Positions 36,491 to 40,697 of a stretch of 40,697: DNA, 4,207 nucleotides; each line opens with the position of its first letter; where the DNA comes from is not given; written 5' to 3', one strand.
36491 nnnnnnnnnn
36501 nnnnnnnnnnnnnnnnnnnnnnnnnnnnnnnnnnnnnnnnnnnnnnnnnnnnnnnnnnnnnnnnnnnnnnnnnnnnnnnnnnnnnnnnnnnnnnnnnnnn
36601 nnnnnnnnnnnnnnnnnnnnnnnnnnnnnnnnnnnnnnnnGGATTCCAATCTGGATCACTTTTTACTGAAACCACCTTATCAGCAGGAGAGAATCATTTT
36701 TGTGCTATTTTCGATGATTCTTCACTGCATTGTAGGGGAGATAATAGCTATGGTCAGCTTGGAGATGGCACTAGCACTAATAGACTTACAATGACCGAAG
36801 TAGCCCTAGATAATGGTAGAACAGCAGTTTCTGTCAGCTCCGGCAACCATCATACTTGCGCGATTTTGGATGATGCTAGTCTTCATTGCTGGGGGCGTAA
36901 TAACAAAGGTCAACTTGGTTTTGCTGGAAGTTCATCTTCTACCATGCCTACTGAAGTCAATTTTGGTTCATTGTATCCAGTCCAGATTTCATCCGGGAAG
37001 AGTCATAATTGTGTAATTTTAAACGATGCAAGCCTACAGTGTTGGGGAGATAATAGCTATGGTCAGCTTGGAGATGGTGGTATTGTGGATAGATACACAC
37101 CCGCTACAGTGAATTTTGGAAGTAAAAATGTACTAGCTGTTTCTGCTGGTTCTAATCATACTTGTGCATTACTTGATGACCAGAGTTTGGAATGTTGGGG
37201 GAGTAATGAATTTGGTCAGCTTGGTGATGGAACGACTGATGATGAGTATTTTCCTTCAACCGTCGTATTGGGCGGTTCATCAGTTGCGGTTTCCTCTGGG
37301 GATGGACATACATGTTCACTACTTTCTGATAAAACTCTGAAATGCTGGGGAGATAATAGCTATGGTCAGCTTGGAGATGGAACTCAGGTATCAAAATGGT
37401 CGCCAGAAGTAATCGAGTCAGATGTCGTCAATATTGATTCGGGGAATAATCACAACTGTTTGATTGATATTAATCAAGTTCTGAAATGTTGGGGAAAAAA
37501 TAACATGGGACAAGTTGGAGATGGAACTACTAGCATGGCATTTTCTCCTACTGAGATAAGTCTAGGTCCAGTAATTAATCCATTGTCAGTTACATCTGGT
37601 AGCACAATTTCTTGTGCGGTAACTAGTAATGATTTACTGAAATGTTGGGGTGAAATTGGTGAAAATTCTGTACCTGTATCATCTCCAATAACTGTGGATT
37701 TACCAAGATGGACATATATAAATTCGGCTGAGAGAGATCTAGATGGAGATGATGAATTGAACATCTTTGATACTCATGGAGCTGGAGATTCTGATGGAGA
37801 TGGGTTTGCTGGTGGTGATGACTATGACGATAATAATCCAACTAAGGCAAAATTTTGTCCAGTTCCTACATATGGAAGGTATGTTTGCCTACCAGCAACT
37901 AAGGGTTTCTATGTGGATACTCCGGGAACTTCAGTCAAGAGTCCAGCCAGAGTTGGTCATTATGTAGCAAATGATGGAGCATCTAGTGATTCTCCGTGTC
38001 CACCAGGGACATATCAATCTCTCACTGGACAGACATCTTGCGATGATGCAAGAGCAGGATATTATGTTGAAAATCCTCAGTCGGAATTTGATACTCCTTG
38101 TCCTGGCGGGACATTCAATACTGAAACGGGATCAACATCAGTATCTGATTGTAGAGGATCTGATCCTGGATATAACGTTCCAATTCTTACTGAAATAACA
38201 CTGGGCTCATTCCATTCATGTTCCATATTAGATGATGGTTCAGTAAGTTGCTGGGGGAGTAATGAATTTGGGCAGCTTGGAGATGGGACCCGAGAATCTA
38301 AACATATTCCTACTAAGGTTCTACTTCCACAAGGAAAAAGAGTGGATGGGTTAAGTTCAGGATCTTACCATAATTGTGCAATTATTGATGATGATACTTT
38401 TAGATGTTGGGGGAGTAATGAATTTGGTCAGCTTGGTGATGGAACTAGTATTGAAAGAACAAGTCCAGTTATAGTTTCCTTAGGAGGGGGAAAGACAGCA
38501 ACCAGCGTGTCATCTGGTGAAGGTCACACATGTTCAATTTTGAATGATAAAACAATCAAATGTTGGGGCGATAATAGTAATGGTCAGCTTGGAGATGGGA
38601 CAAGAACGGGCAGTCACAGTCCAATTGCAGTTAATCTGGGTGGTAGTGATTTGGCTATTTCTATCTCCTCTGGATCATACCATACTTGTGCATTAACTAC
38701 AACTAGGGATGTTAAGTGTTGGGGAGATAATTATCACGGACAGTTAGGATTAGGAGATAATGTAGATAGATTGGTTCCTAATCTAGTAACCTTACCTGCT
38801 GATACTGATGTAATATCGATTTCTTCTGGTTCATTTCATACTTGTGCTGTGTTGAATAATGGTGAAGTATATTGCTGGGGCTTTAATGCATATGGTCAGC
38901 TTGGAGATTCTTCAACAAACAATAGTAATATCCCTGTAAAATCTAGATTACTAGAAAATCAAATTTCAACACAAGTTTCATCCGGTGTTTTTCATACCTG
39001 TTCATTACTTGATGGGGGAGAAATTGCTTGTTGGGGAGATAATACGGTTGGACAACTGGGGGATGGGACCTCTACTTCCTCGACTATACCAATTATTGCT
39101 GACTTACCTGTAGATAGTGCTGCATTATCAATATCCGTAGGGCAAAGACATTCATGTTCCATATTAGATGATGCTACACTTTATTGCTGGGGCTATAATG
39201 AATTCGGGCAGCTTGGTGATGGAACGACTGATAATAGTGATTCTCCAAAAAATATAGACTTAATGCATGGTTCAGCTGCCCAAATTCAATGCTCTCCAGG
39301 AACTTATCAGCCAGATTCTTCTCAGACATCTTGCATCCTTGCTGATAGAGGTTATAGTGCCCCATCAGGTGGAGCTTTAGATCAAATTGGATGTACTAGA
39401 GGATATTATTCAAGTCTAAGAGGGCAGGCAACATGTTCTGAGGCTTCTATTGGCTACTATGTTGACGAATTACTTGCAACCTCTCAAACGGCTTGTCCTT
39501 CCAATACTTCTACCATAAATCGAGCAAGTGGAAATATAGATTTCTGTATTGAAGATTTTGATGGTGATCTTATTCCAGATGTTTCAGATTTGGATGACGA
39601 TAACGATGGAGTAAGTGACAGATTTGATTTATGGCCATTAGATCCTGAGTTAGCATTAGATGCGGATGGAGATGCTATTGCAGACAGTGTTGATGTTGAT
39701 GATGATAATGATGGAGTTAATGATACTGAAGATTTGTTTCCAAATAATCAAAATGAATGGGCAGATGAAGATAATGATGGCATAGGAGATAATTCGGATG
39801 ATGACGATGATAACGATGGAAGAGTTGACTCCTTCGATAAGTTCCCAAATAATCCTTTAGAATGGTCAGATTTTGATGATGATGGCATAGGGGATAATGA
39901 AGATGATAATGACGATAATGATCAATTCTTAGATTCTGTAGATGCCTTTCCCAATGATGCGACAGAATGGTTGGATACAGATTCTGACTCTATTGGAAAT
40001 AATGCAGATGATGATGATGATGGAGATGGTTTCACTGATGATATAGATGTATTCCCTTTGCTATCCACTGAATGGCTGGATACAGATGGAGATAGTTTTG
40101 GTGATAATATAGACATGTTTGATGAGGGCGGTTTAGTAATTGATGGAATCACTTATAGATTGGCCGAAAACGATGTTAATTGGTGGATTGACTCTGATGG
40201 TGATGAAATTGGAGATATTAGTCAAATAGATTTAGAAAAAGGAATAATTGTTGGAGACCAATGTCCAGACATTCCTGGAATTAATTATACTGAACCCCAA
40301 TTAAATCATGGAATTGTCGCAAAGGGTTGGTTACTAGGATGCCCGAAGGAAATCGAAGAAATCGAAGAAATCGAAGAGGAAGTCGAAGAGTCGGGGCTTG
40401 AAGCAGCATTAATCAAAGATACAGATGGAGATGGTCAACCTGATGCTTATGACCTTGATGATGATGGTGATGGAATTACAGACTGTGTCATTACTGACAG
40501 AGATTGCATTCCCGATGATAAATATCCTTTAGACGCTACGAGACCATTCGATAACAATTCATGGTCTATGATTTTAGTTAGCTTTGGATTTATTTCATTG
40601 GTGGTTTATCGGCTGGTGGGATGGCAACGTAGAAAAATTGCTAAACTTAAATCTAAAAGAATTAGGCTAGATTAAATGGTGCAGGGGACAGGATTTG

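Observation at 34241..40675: Surface protein of about 2140 aa combining a subtilase with two RCC1 propeller arrays and eukaryote-like adhesion modules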

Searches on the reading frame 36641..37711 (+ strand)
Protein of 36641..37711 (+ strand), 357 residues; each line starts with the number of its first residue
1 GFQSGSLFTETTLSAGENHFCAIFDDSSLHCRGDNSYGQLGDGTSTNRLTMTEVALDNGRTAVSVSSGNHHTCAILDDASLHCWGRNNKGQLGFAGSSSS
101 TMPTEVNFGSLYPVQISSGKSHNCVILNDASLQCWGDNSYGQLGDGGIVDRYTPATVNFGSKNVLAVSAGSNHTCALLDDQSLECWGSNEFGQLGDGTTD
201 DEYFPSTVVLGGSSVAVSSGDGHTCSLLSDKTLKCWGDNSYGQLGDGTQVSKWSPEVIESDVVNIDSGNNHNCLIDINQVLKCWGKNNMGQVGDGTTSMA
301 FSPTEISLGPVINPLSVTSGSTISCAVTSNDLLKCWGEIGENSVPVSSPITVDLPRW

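Call 7: search_protein_families(library=pfam, proteins=[window:36641-37711:+], max_evalue=1)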
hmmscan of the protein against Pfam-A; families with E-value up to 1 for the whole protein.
seq(357 aa): 6 families
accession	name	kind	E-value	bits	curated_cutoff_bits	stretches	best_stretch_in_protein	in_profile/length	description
PF25390.1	WD40_RLD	-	1.4e-74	252.1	150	2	114-338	34-272/363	RCC1-like domain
PF13540.12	RCC1_2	-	1.8e-58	193.4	22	7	215-243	2-30/30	Regulator of chromosome condensation (RCC1) repeat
PF00415.24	RCC1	-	1.1e-52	176.8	21.7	6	134-177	6-50/50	Regulator of chromosome condensation (RCC1) repeat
PF25384.1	Alsin_RLD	-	2.8e-09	37.2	100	2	28-106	243-321/405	Alsin RCC1-like domain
PF24421.1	Ig_J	-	0.095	13.3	29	0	28-46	79-97/104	Tip attachment protein J, Ig-like domain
PF11399.14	DUF3192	-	0.096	13.2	26.9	0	221-242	79-100/101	Protein of unknown function (DUF3192)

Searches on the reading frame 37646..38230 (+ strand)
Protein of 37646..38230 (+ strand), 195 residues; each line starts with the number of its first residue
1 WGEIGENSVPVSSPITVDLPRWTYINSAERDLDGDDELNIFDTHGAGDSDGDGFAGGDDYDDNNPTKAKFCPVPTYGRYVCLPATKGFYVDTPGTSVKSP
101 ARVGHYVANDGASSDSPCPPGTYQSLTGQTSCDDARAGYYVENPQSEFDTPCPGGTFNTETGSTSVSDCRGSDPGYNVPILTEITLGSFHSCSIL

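Call 7: search_protein_families(library=pfam, proteins=[window:37649-38194:+], max_evalue=1)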
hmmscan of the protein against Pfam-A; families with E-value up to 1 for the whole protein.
seq(182 aa): 3 families
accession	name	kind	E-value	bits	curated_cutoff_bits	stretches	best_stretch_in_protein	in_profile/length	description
PF07699.19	Ephrin_rec_like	-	7.5e-08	32.5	23.1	2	105-132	3-29/48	Tyrosine-protein kinase ephrin type A/B receptor-like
PF07562.20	NCD3G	-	0.016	15.5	38.9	0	116-133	31-47/54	Nine Cysteines Domain of family 3 GPCR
PF25564.1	DUF7933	-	0.052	13.9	26.5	1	125-167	33-74/123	Domain of unknown function (DUF7933)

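Call 60: find_homologous_proteins(query=window:37646-38230:+)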
Query window:37646-38230:+: 64 candidates shared short words with the query, none scored E <= 0.001.

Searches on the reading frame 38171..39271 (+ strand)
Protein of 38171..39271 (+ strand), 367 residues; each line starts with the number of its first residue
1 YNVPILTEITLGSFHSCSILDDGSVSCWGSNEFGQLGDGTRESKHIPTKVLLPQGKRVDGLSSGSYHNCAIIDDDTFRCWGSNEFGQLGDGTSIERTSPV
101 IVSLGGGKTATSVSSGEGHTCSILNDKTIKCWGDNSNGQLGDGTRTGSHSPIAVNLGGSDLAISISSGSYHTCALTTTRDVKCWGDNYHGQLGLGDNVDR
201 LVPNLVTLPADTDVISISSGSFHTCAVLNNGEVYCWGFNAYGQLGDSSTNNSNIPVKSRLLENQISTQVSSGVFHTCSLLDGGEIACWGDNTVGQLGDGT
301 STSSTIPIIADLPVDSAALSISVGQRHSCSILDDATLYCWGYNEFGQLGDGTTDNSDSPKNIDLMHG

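Call 7: search_protein_families(library=pfam, proteins=[window:38171-39271:+], max_evalue=1)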
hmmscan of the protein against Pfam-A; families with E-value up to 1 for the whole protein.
seq(367 aa): 5 families
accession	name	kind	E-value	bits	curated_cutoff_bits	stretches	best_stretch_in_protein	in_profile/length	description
PF25390.1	WD40_RLD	-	2.8e-85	287.2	150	2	110-363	91-346/363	RCC1-like domain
PF00415.24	RCC1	-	6.9e-75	247.9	21.7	7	230-279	1-50/50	Regulator of chromosome condensation (RCC1) repeat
PF13540.12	RCC1_2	-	4.2e-71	233.6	22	7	214-243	1-30/30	Regulator of chromosome condensation (RCC1) repeat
PF25384.1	Alsin_RLD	-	2.7e-13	50.4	100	3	183-276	246-343/405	Alsin RCC1-like domain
PF20082.4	DUF6476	-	0.008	16.5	24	0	43-76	40-73/91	Family of unknown function (DUF6476)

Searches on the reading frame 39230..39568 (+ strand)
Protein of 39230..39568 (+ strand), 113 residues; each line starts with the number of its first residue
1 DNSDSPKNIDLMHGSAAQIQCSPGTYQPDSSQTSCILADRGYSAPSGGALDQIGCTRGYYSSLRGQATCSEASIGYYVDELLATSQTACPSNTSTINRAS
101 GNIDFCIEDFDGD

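Call 7: search_protein_families(library=pfam, proteins=[window:39230-39568:+], max_evalue=1)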
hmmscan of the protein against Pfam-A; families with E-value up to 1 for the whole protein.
seq(113 aa): 2 families
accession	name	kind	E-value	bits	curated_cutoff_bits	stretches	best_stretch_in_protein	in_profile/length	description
PF07699.19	Ephrin_rec_like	-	6.7e-10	39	23.1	3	58-106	1-48/48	Tyrosine-protein kinase ephrin type A/B receptor-like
PF20626.4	EGF_Sp38_C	-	0.08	13.4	24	1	19-35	20-35/50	Zona-pellucida-binding protein (Sp38) C-terminal EGF-like domain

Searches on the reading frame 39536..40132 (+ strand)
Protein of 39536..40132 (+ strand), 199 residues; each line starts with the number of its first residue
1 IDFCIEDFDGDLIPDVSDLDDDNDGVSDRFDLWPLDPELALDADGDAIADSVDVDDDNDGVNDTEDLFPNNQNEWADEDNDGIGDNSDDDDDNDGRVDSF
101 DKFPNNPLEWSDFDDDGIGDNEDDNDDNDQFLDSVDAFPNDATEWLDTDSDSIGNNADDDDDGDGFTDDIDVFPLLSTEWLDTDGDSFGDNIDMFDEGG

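Call 7: search_protein_families(library=pfam, proteins=[window:39536-40132:+], max_evalue=1)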
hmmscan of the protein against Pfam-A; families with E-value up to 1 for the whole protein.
seq(199 aa): 1 family
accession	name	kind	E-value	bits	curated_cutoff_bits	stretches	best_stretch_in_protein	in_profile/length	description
PF02412.23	TSP_3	-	6.1e-08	32.7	25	4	77-107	2-32/36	Thrombospondin type 3 repeat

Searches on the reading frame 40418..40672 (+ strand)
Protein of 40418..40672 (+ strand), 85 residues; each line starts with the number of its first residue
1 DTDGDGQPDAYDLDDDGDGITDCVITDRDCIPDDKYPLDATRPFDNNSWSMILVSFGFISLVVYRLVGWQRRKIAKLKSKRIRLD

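Call 70: search_protein_families(library=ncbifam, proteins=[window:40418-40672:+], max_evalue=10)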
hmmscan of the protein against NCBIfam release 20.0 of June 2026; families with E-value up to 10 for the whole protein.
seq(85 aa): 2 families
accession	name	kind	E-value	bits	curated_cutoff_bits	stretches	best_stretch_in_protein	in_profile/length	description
NF053691.1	BamM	equivalog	0.084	11.8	315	1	1-22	266-287/376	BamM family beta-barrel-assembly machinery protein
NF033662.1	acid_disulf_rpt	repeat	0.24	11.2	41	1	13-30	11-26/32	acidic double-disulfide repeat-containing protein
